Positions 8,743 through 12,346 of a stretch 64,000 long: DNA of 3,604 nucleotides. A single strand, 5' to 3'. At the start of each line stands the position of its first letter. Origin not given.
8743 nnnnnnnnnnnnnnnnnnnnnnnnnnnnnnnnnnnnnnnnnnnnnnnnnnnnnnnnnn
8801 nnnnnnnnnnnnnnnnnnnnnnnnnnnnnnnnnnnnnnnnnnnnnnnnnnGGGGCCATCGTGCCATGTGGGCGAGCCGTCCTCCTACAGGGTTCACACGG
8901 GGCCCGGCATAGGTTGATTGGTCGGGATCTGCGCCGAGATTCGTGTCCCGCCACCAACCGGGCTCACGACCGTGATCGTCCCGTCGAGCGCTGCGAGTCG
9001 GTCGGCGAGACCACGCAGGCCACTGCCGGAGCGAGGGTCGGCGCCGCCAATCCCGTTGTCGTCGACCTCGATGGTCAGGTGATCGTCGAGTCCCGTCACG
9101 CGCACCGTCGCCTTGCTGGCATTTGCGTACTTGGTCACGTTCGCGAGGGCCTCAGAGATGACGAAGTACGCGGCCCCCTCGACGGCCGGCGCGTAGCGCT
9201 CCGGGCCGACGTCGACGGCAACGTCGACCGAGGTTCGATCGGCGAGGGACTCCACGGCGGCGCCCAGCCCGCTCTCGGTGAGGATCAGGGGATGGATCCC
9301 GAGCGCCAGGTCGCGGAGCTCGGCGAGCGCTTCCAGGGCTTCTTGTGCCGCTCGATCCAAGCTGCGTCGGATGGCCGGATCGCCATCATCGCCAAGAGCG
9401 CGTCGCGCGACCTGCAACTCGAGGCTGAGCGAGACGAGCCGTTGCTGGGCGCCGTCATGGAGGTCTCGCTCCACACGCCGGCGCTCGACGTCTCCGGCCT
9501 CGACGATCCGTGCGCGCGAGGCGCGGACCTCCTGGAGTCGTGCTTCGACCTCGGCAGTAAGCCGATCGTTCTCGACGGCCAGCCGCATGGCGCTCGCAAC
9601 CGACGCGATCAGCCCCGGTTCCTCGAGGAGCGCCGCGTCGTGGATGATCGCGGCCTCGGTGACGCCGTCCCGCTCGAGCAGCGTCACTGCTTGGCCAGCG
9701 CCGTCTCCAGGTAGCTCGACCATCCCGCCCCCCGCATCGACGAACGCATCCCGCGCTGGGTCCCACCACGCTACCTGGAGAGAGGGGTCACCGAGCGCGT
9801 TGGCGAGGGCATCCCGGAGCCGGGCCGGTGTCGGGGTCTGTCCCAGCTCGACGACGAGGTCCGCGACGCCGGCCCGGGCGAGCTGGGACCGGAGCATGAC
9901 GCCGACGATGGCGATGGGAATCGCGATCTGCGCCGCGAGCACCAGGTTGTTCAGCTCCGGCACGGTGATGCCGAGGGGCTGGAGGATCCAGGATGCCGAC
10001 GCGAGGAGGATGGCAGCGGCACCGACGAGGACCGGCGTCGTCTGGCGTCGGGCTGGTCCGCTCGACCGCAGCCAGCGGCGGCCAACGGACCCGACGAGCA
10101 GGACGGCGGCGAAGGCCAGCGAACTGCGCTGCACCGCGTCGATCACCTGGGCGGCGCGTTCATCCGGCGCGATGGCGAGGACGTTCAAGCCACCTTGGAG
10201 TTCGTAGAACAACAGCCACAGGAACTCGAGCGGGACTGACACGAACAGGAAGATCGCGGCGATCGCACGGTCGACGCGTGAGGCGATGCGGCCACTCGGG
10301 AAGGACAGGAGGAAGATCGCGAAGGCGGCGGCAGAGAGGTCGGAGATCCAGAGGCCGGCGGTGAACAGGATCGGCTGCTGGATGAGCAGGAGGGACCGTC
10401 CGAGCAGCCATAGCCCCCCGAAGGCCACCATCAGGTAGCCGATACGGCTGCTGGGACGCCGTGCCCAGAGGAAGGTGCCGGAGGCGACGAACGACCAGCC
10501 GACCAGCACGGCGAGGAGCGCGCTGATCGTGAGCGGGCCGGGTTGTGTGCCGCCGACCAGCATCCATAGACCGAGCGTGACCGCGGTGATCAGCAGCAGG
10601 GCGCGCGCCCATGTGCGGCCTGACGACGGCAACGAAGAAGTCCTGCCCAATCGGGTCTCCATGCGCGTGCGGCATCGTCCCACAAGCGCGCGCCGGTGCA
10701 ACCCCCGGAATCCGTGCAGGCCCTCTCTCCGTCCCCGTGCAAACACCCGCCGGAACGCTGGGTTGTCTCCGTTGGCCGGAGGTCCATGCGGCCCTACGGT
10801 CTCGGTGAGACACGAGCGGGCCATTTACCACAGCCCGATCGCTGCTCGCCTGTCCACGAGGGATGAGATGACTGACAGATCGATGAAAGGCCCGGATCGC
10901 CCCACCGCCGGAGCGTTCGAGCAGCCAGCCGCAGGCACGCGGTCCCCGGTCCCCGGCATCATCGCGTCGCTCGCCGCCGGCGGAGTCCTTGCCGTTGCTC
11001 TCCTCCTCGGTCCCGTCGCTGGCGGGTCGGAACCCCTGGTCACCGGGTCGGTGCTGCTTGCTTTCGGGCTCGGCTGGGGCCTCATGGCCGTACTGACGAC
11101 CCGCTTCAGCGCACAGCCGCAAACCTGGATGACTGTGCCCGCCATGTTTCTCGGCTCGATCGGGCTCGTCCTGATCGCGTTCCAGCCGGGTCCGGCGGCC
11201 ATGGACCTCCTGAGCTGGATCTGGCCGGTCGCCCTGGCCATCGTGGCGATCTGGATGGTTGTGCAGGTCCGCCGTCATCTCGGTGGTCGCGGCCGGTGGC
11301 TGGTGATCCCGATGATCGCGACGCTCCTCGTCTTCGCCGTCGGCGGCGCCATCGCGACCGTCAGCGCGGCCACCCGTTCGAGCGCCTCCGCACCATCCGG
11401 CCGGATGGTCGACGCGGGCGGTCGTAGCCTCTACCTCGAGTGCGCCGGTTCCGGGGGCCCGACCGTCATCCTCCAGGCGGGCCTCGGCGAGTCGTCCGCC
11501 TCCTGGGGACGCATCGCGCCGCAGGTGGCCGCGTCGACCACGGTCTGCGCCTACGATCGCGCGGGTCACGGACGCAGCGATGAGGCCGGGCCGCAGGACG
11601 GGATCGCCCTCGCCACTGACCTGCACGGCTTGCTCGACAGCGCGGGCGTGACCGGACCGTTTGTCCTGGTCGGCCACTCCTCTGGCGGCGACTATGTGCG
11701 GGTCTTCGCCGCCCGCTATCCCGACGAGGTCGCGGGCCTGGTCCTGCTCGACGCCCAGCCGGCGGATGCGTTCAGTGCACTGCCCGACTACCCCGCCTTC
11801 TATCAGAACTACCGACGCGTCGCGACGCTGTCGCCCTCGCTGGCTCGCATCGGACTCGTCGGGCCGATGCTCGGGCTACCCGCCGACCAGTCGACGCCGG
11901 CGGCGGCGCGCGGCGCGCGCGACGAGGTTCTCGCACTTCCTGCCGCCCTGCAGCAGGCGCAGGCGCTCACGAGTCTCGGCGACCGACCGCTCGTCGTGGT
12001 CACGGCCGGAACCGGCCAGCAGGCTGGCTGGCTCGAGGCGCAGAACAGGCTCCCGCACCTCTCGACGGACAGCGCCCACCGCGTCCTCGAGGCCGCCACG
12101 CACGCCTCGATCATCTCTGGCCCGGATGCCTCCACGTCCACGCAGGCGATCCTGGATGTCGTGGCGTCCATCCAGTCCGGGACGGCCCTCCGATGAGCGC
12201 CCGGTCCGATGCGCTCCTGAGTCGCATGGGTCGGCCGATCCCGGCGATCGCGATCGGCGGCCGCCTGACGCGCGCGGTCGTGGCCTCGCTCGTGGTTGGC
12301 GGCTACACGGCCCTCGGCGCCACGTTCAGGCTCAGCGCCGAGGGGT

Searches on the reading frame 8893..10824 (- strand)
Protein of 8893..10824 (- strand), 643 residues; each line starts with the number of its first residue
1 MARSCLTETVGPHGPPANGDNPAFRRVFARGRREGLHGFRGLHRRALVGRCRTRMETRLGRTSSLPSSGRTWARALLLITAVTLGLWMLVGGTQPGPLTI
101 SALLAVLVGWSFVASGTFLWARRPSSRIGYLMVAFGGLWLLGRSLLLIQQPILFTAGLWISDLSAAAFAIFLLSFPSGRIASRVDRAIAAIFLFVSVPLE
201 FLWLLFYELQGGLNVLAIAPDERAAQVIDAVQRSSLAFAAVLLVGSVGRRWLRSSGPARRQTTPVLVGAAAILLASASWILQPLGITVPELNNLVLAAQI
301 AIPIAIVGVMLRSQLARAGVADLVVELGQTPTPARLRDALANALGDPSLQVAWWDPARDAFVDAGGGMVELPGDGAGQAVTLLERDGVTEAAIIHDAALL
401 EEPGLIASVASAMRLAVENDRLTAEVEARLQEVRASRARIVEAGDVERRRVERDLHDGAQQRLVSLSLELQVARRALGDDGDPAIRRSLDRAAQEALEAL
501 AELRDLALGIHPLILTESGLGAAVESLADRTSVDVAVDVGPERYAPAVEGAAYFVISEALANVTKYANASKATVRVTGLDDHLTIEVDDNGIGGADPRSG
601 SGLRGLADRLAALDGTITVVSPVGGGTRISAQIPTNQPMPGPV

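Call 12: search_protein_families(library=pfam, proteins=[window:8893-10824:-], max_evalue=0.01)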
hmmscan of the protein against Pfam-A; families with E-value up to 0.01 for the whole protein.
window:8893-10824:- (643 aa): 2 families
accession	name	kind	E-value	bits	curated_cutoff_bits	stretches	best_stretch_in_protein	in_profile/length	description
PF07730.19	HisKA_3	-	1.5e-12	48.3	24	1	447-512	1-65/68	Histidine kinase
PF02518.31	HATPase_c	-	2.7e-09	37.9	26.4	1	552-636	6-110/111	Histidine kinase-, DNA gyrase B-, and HSP90-like ATPase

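Call 16: find_homologous_proteins(query=window:8896-10662:-, max_evalue=1e-30)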
Query seq(589 aa) (589 aa): 7159 proteins with E <= 1e-30 among 8000 candidates; the best 120 are listed.
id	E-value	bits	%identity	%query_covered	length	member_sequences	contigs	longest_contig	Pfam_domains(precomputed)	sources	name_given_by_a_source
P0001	0.0e+0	1212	100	98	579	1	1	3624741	PF07730.20,PF02518.32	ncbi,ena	-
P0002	1.3e-285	967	82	96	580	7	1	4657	PF07730.20,PF02518.32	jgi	jgi:signal transduction histidine kinase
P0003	3.1e-277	939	80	95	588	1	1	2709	PF07730.20,PF02518.32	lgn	-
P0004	8.4e-277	938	76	100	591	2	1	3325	PF07730.20,PF02518.32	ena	-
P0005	1.7e-276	937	78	97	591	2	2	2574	PF07730.20,PF02518.32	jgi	jgi:signal transduction histidine kinase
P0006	5.4e-276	935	78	94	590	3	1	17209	PF07730.20,PF02518.32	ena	-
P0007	1.9e-275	933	78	97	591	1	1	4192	PF07730.20,PF02518.32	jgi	jgi:signal transduction histidine kinase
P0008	2.5e-274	930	78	96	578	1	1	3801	PF07730.20,PF02518.32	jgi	jgi:signal transduction histidine kinase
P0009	3.1e-272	923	76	97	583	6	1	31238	PF07730.20,PF02518.32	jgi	jgi:signal transduction histidine kinase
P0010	3.1e-271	919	75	98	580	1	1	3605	PF07730.20,PF02518.32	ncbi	-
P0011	3.2e-271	919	77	97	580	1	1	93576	PF07730.20,PF02518.32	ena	-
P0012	2.1e-269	913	76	96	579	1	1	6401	PF07730.20,PF02518.32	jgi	jgi:signal transduction histidine kinase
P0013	5.8e-269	912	76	97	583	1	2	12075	PF07730.20,PF02518.32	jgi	jgi:signal transduction histidine kinase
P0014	6.6e-269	912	76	97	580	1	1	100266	PF07730.20,PF02518.32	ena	-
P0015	1.2e-268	911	76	97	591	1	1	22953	PF07730.20,PF02518.32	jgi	jgi:signal transduction histidine kinase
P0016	1.7e-268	910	77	96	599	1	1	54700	PF07730.20,PF02518.32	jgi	jgi:signal transduction histidine kinase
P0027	2.0e-265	900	76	97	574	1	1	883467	PF07730.20,PF02518.32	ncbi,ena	-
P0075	1.8e-258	877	73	97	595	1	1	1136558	PF07730.20,PF02518.32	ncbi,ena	-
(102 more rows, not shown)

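Call 17: find_encoding_contigs(protein=P0001, flank=3000, max_places=2)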
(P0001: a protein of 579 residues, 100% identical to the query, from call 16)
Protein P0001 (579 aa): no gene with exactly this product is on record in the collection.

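Call 18: find_encoding_contigs(protein=P0027, flank=10000, max_places=2)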
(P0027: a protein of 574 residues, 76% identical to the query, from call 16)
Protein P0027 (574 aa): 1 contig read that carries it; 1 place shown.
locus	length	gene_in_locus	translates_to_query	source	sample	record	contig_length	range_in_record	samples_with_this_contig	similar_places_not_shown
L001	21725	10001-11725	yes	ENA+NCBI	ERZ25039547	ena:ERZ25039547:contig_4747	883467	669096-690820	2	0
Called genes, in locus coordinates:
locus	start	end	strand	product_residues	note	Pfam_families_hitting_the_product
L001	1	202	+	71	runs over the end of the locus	-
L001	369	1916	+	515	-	PF03819:MazG, PF01138:RNase_PH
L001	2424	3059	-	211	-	-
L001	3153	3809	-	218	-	PF05175:MTS (weak), PF06325:PrmA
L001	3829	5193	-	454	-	PF18935:DUF5683 (faint), PF03816:LytR_cpsA_psr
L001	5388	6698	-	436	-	PF03845:Spore_permease, PF00324:AA_permease, PF13520:AA_permease_2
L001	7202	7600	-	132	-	-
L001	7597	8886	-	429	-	PF00561:Abhydrolase_1, PF12146:Hydrolase_4, PF12697:Abhydrolase_6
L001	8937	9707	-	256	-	PF14329:DUF4386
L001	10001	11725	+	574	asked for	PF07730:HisKA_3, PF02518:HATPase_c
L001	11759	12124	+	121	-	PF00072:Response_reg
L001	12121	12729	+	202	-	PF00072:Response_reg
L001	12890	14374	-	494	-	PF02129:Peptidase_S15, PF08530:PepX_C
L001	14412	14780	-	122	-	-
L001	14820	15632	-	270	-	PF14329:DUF4386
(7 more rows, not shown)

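Call 19: find_encoding_contigs(protein=P0075, flank=10000, max_places=2)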
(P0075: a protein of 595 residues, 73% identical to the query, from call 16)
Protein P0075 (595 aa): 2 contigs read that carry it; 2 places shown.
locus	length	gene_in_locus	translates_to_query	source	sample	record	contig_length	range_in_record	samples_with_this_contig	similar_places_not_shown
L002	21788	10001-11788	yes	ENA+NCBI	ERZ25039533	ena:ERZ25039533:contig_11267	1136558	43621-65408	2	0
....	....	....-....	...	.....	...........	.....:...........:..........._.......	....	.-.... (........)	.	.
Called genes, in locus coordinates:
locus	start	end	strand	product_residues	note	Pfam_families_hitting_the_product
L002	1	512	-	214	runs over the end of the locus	PF00440:TetR_N, PF17933:TetR_C_25 (weak)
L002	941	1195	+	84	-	-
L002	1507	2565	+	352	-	PF01545:Cation_efflux, PF16916:ZT_dimer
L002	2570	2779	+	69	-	-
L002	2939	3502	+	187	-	PF00127:Copper-bind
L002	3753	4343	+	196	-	PF00440:TetR_N, PF14246:TetR_C_7 (weak)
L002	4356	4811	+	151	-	-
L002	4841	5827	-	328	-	PF00702:Hydrolase, PF12710:HAD (weak), PF04945:YHS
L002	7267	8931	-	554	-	PF00561:Abhydrolase_1, PF12146:Hydrolase_4, PF12697:Abhydrolase_6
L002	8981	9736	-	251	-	PF14329:DUF4386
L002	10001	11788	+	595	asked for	PF07730:HisKA_3, PF02518:HATPase_c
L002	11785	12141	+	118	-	PF00072:Response_reg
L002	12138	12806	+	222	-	PF00072:Response_reg, PF00196:GerE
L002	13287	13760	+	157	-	PF04075:F420H2_quin_red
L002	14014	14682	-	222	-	PF01329:Pterin_4a, PF18029:Glyoxalase_6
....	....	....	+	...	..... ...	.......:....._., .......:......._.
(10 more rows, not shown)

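Call 23: find_related_loci(query=P0001, collection=metagenome_contigs, flank=4000)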
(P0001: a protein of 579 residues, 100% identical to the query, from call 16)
Query P0001 (579 aa) in metagenome_contigs; peptide patterns used: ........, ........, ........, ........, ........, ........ (x = any residue, [..] = any of these).
600 stretches matched a pattern (row limit reached: there are more); 587 encode a relative of the query (tblastn E <= 1e-3); the best 80 are kept; 80 distinct loci.
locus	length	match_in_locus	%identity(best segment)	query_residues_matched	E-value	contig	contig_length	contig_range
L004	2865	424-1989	48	34-555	2e-136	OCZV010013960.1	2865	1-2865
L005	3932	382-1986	44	42-572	9e-114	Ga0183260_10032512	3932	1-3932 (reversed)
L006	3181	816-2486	45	40-578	1e-114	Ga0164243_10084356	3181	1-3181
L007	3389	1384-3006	43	48-576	2e-111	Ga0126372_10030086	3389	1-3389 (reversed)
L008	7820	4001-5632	42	35-576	3e-108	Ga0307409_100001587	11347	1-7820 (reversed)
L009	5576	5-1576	43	67-571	2e-105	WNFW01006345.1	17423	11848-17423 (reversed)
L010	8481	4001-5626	43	40-571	2e-105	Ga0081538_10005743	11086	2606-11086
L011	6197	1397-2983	45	44-571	3e-105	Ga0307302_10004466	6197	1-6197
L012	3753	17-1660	43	36-571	1e-106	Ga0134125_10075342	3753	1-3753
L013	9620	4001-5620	43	42-571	2e-104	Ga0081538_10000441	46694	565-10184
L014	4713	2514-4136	46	33-572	8e-104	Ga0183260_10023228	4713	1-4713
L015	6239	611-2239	43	38-574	1e-102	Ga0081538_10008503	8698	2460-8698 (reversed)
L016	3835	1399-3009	40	45-572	1e-102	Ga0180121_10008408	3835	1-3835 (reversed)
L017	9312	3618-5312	39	12-571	4e-101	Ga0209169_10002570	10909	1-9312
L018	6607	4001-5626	41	38-571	3e-101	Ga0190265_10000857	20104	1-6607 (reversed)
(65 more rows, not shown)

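Call 35: find_encoding_contigs(protein=P0002, flank=4000, max_places=3)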
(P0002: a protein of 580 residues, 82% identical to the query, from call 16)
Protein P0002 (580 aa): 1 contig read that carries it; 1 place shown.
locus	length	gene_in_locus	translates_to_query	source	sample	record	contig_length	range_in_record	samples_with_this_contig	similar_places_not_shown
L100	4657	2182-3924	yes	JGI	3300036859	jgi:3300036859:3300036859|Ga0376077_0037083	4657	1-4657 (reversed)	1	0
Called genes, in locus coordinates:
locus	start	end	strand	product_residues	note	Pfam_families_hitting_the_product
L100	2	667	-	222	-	?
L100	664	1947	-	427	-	PF00561:Abhydrolase_1, PF12146:Hydrolase_4, PF12697:Abhydrolase_6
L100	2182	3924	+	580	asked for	PF07730:HisKA_3, PF02518:HATPase_c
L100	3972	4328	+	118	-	PF00072:Response_reg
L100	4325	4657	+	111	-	?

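Call 36: find_encoding_contigs(protein=P0006, flank=9000, max_places=3)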
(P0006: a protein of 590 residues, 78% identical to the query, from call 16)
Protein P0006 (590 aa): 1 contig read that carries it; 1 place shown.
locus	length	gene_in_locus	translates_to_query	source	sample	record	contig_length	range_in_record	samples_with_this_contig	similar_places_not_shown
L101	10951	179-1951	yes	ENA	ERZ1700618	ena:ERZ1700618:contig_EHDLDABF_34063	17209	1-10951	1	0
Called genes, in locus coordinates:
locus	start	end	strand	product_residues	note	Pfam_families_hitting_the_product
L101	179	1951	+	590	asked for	PF07730:HisKA_3, PF02518:HATPase_c (weak)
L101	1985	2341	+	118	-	PF00072:Response_reg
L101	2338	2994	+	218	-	PF00072:Response_reg, PF00196:GerE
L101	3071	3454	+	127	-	PF18029:Glyoxalase_6 (weak)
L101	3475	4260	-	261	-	PF13489:Methyltransf_23 (weak), PF08241:Methyltransf_11, PF08242:Methyltransf_12, PF13649:Methyltransf_25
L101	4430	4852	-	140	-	PF12680:SnoaL_2 (weak)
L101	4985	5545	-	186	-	PF22552:TY-Chap3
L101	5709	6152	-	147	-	-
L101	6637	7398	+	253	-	PF13845:Septum_form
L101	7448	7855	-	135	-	-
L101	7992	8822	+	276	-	-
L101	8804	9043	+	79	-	-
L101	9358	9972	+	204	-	PF24681:Kelch_KLHDC2_KLHL20_DRC7 (faint), PF01344:Kelch_1 (faint)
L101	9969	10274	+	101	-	PF24681:Kelch_KLHDC2_KLHL20_DRC7 (weak), PF01344:Kelch_1 (faint)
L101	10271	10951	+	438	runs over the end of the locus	PF21783:YNCE, PF22494:choice_anch_I (faint), PF10282:Lactonase (faint), PF25174:Beta-prop_THOC3 (faint), PF02239:Cytochrom_D1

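Call 37: find_encoding_contigs(protein=P0011, flank=10000, max_places=3)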
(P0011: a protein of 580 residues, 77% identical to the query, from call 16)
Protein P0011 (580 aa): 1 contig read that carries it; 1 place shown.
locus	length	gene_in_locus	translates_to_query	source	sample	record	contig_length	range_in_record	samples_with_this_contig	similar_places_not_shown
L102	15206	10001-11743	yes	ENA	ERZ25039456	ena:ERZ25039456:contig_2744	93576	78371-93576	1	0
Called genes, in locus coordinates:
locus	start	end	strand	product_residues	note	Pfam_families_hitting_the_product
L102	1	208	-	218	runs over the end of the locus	PF02129:Peptidase_S15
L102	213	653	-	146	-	PF14329:DUF4386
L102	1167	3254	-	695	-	PF07690:MFS_1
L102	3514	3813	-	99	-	-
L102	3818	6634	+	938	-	PF01381:HTH_3, PF08281:Sigma70_r4_2 (faint), PF13560:HTH_31, PF00931:NB-ARC, PF13401:AAA_22 (weak), PF25872:HTH_77 (weak), PF17874:TPR_MalT, PF00196:GerE, +1 more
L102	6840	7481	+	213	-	PF00578:AhpC-TSA, PF08534:Redoxin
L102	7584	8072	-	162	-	-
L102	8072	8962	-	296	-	-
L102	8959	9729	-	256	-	PF14329:DUF4386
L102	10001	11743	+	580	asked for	PF07730:HisKA_3, PF02518:HATPase_c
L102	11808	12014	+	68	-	PF00072:Response_reg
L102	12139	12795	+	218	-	PF00072:Response_reg, PF00196:GerE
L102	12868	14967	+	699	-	PF00122:E1-E2_ATPase, PF00702:Hydrolase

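Call 38: find_encoding_contigs(protein=P0016, flank=10000, max_places=3)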
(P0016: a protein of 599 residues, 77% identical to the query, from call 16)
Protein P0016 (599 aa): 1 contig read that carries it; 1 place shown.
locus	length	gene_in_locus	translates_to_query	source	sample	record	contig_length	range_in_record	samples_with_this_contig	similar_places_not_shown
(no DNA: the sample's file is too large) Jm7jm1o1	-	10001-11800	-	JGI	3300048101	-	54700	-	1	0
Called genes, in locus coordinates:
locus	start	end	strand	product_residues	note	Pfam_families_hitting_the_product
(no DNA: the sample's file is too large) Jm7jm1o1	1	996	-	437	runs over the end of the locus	PF02812:ELFV_dehydrog_N, PF00208:ELFV_dehydrog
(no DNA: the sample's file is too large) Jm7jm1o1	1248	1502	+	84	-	-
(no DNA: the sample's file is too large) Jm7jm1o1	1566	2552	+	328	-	PF00512:HisKA, PF02518:HATPase_c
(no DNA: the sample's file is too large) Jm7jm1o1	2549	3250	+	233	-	PF00072:Response_reg, PF00486:Trans_reg_C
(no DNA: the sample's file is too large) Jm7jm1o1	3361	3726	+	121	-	PF12840:HTH_20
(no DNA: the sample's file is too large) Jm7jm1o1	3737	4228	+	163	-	PF08327:AHSA1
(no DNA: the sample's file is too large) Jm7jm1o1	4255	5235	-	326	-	PF08240:ADH_N, PF00107:ADH_zinc_N, PF13602:ADH_zinc_N_2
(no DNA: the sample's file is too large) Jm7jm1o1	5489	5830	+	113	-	PF01022:HTH_5, PF12802:MarR_2 (weak), PF12840:HTH_20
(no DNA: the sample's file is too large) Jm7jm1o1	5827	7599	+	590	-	PF00916:Sulfate_transp, PF16983:MFS_MOT1 (weak), PF01740:STAS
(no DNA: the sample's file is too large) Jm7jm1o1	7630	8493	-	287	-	PF02517:Rce1-like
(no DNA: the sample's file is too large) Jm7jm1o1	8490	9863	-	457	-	PF00561:Abhydrolase_1, PF12146:Hydrolase_4, PF12697:Abhydrolase_6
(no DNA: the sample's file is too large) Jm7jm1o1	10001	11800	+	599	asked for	PF07730:HisKA_3, PF02518:HATPase_c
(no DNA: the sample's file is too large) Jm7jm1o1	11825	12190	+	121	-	PF00072:Response_reg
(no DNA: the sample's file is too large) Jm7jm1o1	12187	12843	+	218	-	PF00072:Response_reg, PF08281:Sigma70_r4_2 (weak), PF00196:GerE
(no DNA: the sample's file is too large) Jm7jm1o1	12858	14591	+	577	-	PF03729:DUF308, PF03583:LIP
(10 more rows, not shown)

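Call 44: search_protein_families(library=ncbifam, proteins=[window:8893-10662:-], max_evalue=0.001)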
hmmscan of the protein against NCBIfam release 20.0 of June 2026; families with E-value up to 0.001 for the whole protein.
window:8893-10662:- (589 aa): 7 families
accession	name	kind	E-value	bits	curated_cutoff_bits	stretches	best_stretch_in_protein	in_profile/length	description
NF052443.1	SensHisKinMctS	equivalog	3.2e-29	101.6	700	1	344-581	207-448/457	two-component system sensor histidine kinase MctS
NF008649.0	PRK11644.1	equivalog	1.3e-18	67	408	1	368-582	278-497/499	signal transduction histidine-protein kinase/phosphatase UhpB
NF007896.0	PRK10600.1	equivalog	8e-15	54.5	578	1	393-579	390-583/598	nitrate/nitrite two-component system sensor histidine kinase NarX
NF052531.1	Strep_LiaS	equivalog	1.3e-13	51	450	1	360-580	102-326/328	envelope stress sensor histidine kinase LiaS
NF047786.1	his_kin_MadS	equivalog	1.3e-13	50.8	500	1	355-543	187-381/434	MadS family sensor histidine kinase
NF008184.0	PRK10935.1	equivalog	2e-13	49.9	553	1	393-583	363-561/565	nitrate/nitrite two-component system sensor histidine kinase NarQ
NF047322.1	HK_morpho_MacS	equivalog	4.3e-05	22.9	300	1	372-580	161-367/367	MacS family sensor histidine kinase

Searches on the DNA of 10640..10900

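Call 31: search_rna_families(source=window, start=10640, end=10900, threshold=evalue, max_evalue=10)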
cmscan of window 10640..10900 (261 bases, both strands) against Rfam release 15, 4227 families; matches with E-value up to 10: 3.
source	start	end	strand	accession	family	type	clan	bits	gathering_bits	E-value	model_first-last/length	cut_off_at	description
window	10656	10709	-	RF01547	TB6Cs1H3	Gene; snRNA; snoRNA; HACA-box;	-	12.4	40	9.9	1-64/64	no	Trypanosomatid snoRNA TB6Cs1H3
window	10830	10885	+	RF03036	osmY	Gene; sRNA;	-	11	46.9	5.6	1-72/72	no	osmY RNA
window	10848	10900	+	RF00002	5_8S_rRNA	Gene; rRNA;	CL00112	9.4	42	2.5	1-53/154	3'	5.8S ribosomal RNA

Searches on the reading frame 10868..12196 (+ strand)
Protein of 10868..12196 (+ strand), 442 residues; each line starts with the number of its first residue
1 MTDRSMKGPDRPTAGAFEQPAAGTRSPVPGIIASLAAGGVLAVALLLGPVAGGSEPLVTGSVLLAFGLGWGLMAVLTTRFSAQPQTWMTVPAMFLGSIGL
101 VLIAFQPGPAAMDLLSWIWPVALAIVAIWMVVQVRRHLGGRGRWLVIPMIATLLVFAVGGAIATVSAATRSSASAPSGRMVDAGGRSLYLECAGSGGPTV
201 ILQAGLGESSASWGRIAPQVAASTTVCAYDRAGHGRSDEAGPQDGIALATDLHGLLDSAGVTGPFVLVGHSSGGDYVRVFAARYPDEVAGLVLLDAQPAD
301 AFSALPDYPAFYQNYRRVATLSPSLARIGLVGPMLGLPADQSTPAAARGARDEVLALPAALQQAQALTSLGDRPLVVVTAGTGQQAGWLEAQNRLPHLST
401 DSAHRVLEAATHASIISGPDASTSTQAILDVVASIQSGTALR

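Call 12: search_protein_families(library=pfam, proteins=[window:10868-12196:+], max_evalue=0.01)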
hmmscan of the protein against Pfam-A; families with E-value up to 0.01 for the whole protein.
window:10868-12196:+ (442 aa): 4 families
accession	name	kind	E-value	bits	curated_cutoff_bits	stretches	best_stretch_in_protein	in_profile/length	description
PF00561.26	Abhydrolase_1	-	5.7e-18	65.9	25.8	1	198-317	1-129/245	alpha/beta hydrolase fold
PF12146.15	Hydrolase_4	-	3e-10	40.3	27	1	199-294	6-107/239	Serine aminopeptidase, S33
PF12697.13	Abhydrolase_6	-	1.5e-09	39.2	26.3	1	205-417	6-209/217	Alpha/beta hydrolase family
PF00975.26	Thioesterase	-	0.0065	17.2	26.4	0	207-274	11-77/226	Thioesterase domain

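Call 44: search_protein_families(library=ncbifam, proteins=[window:10868-12196:+], max_evalue=0.001)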
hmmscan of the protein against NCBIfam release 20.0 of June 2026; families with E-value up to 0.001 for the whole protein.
window:10868-12196:+ (442 aa): 16 families
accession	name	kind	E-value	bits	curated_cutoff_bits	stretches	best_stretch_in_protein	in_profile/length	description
NF011457.0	PRK14875.1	equivalog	1.1e-13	50.9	307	1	168-294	102-229/372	acetoin dehydrogenase dihydrolipoyllysine-residue acetyltransferase subunit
NF051487.1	bifunc_PcaCD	exception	7.6e-13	48.3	430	1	197-295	172-270/413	bifunctional 4-carboxymuconolactone decarboxylase/3-oxoadipate enol-lactonase PcaCD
TIGR02427.1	protocat_pcaD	equivalog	2.3e-12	46.9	255.85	1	194-295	10-111/251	3-oxoadipate enol-lactonase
NF051488.1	bifunc_PcaDC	exception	3.7e-12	46.1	390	1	194-298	8-113/375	bifunctional 3-oxoadipate enol-lactonase/4-carboxymuconolactone decarboxylase PcaDC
TIGR03611.1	RutD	equivalog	3.3e-10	39.8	238.5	1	195-296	11-113/258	pyrimidine utilization protein D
NF050089.1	i_nPHAscl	equivalog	2e-09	36.9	300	1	193-299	14-120/288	intracellular short-chain-length polyhydroxyalkanoate depolymerase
TIGR03056.1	bchO_mg_che_rel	equivalog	2.6e-09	36.5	172.55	1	178-277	8-109/278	alpha/beta fold hydrolase BchO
TIGR01738.1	bioH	equivalog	5e-09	36.2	206.95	1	195-309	2-109/245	pimeloyl-ACP methyl ester esterase BioH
NF002938.0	PRK03592.1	equivalog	1e-08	34.9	241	1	178-297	12-130/298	haloalkane dehalogenase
NF045632.1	hydroxlase_HsaD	equivalog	2.4e-08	33.3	400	1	172-295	8-136/290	4,5:9,10-diseco-3-hydroxy-5,9,17-trioxoandrosta-1(10),2-diene-4-oate hydrolase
TIGR03695.1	menH_SHCHC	equivalog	1.7e-06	27.6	208.55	1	198-297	3-105/252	2-succinyl-6-hydroxy-2,4-cyclohexadiene-1-carboxylate synthase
NF007954.0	PRK10673.1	equivalog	2.1e-06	27.2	399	1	200-300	19-118/255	esterase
TIGR03343.1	biphenyl_bphD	equivalog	9.3e-06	25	462.15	1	189-295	23-133/282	2-hydroxy-6-oxo-6-phenylhexa-2,4-dienoate hydrolase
NF004514.1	PRK05855.1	equivalog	9.7e-06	24.4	455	1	193-273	17-101/578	SDR family oxidoreductase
NF052614.1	AB_fold_OlsI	equivalog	2.1e-05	24.2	385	1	200-294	20-120/272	ornithine lipid biosynthesis O-acyltransferase OlsI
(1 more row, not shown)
